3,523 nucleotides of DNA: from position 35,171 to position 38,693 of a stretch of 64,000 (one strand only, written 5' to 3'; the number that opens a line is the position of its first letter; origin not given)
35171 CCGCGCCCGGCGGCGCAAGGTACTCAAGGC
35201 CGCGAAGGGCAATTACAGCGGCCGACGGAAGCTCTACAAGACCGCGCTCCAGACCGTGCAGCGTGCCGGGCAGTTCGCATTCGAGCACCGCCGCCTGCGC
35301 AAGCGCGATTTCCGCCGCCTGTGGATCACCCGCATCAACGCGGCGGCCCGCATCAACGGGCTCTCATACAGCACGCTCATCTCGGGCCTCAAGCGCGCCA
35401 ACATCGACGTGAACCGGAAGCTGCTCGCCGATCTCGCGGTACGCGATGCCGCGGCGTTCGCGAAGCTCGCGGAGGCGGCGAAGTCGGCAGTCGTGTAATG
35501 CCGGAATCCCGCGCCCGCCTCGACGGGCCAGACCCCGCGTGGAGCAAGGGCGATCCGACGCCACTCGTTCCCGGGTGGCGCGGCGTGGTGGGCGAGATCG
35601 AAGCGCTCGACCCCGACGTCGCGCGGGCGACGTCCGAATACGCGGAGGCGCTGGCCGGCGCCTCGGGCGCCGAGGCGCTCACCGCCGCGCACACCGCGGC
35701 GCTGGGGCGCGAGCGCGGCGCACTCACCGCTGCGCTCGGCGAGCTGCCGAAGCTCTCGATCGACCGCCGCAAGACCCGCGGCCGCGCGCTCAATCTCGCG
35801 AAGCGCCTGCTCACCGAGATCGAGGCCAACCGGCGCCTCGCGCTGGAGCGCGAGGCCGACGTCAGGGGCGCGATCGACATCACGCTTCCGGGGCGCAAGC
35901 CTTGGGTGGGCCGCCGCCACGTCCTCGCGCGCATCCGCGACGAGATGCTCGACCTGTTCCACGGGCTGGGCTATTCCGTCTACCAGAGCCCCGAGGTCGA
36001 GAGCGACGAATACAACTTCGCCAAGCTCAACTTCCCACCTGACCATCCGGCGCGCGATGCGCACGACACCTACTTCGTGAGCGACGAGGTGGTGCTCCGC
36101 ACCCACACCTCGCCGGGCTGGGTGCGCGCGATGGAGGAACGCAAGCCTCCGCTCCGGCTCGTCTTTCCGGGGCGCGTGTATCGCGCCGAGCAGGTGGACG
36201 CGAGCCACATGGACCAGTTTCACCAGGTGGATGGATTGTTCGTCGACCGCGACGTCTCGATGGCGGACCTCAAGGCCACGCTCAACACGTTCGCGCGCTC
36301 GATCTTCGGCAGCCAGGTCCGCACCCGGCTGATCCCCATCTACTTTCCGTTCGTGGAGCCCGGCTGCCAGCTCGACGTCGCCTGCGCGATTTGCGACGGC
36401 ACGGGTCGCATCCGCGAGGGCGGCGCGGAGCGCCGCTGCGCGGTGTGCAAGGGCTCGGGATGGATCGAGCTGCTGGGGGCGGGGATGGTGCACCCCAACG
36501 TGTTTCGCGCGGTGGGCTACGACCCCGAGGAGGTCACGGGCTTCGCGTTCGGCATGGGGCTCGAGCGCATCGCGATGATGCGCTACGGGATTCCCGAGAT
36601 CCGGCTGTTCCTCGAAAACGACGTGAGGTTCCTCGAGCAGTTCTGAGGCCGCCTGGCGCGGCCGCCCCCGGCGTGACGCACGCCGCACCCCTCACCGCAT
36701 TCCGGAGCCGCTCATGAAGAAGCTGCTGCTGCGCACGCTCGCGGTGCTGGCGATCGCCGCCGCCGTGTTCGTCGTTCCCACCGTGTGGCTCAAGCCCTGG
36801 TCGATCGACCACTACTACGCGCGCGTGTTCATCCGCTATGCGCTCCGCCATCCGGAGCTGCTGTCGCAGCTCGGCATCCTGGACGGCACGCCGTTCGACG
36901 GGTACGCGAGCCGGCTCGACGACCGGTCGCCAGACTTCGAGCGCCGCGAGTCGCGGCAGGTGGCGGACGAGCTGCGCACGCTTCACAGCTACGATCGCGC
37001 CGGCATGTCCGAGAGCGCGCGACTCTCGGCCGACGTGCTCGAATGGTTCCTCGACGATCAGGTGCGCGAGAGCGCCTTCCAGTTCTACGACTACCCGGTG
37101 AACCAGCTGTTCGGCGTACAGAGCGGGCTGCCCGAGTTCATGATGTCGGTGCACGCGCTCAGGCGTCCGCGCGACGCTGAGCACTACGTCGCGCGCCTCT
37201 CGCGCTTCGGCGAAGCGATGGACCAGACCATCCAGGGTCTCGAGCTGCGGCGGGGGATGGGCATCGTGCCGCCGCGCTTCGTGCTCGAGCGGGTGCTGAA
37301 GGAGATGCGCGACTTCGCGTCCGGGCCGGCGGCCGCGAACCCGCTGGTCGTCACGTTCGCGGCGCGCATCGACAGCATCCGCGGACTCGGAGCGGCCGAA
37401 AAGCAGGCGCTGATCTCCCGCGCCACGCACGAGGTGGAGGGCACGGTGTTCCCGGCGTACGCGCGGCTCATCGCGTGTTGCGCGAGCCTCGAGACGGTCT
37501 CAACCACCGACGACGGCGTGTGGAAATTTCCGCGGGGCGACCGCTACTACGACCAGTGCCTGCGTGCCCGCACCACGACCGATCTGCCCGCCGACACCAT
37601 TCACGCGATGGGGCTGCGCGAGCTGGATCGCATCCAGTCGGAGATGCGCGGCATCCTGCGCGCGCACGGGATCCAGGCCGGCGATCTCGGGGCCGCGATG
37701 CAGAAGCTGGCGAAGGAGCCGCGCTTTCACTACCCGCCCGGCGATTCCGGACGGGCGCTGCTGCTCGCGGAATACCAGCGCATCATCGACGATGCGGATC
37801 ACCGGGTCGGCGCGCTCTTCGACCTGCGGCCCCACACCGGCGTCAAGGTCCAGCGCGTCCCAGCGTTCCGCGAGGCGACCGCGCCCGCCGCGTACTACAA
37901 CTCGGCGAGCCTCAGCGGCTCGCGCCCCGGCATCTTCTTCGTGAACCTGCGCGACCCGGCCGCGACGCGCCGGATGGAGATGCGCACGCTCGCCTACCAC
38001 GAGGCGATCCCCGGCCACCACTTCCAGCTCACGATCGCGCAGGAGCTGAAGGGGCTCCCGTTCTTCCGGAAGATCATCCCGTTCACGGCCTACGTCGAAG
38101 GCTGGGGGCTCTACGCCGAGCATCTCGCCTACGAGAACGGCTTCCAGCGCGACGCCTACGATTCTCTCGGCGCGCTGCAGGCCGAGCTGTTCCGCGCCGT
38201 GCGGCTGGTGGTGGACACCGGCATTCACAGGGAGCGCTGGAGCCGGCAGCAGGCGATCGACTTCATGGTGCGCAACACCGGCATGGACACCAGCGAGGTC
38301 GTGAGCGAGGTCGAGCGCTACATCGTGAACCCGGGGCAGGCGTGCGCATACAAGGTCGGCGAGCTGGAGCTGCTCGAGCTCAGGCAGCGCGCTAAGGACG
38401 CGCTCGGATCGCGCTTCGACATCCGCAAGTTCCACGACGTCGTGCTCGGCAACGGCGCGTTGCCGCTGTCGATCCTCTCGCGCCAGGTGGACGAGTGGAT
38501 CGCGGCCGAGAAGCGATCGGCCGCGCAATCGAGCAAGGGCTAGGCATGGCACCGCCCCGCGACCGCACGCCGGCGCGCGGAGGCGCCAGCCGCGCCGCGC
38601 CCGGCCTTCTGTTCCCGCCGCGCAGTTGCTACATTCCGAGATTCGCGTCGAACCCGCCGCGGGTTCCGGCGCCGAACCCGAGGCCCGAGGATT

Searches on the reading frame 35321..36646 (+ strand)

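Call 37: search_protein_families(library=pfam, proteins=[window:35321-36646:+], max_evalue=0.001)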
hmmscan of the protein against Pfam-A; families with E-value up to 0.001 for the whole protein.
window:35321-36646:+ (441 aa): 2 families
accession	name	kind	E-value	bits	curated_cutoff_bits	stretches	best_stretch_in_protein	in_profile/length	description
PF01409.25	tRNA-synt_2d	-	5e-92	308.3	19.8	1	185-441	2-246/246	tRNA synthetases class II core domain (F)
PF02912.23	Phe_tRNA-synt_N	-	7.6e-07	29.4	22.3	1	117-180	3-65/69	Aminoacyl tRNA synthetase class II, N-terminal domain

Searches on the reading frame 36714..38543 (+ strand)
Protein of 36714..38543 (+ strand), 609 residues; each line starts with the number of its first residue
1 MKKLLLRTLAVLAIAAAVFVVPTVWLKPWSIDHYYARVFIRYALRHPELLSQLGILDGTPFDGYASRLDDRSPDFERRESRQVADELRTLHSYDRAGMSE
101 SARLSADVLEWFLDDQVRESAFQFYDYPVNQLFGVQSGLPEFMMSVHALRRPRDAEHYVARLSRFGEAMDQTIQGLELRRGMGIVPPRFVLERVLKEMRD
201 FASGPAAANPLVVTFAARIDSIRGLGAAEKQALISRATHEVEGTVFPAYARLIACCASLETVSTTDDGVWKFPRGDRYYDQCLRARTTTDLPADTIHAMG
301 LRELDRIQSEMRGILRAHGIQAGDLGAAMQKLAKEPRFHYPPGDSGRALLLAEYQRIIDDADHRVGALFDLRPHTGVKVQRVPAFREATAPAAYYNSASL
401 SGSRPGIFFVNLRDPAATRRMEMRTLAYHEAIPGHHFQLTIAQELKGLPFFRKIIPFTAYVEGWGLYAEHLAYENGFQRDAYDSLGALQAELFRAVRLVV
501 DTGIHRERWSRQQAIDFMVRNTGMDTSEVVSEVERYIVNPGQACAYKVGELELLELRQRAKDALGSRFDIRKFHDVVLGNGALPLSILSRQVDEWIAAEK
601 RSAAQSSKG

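Call 37: search_protein_families(library=pfam, proteins=[window:36714-38543:+], max_evalue=0.001)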
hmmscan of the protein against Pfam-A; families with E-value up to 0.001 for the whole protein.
window:36714-38543:+ (609 aa): 1 family
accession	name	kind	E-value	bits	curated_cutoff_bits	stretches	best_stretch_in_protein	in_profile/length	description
PF05960.17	DUF885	-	2.4e-171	572.4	32.4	1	47-592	1-532/532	Bacterial protein of unknown function (DUF885)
